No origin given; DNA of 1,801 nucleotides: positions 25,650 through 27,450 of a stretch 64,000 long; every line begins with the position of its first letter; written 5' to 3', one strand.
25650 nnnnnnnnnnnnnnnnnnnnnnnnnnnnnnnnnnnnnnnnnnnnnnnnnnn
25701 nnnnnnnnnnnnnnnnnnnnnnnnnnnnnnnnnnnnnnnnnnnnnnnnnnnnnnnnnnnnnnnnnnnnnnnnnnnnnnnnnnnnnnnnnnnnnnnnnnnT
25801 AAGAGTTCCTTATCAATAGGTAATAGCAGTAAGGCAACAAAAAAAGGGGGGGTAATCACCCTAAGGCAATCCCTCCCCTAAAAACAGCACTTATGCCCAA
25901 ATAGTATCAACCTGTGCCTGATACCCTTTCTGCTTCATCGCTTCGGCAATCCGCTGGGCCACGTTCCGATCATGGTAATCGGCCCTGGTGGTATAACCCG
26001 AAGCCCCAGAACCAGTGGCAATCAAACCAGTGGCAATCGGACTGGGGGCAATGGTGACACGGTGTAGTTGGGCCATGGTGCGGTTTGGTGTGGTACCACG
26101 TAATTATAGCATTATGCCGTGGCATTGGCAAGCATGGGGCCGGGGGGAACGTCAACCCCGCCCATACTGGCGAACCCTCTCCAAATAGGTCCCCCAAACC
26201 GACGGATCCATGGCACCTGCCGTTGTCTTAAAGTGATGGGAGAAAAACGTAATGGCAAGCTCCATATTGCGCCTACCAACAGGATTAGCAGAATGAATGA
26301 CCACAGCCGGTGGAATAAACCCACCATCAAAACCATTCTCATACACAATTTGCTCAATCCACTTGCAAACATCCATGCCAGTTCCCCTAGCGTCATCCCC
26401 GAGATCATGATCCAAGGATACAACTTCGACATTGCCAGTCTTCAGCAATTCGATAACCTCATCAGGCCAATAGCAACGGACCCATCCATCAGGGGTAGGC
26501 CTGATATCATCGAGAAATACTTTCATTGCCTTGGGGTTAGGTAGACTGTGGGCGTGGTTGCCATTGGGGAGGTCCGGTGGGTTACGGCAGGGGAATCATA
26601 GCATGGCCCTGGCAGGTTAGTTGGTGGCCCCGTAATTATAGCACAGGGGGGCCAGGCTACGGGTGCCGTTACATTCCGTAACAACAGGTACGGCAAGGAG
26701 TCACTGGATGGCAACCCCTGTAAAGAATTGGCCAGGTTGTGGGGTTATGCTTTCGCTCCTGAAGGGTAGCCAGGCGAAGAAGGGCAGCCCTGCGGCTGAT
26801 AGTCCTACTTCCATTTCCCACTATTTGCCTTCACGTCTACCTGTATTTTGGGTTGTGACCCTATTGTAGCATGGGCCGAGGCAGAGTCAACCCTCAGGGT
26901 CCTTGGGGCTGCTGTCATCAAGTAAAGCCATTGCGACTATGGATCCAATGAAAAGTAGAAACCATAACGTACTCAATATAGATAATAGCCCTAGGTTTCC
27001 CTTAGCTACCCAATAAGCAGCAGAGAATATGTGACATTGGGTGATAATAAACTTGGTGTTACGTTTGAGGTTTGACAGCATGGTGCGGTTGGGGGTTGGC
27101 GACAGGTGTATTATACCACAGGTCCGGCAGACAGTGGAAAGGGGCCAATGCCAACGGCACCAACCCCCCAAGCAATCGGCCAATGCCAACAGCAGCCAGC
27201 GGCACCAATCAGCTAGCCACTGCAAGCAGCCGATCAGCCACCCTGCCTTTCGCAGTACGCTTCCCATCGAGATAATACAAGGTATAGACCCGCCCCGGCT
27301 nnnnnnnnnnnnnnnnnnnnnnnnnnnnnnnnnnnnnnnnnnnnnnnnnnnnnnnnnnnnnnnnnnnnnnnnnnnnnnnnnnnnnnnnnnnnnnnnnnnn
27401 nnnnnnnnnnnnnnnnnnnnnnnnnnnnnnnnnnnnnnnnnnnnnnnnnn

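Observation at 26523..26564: Cassette-encoded mini-ORFs translationally coupled to pre-existing genes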

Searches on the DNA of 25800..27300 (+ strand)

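Call 6: search_dna_similar(query=window:25800-27300:+, collection=phages, mode=near)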
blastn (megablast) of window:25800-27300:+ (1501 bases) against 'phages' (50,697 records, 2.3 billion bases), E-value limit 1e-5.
No match.
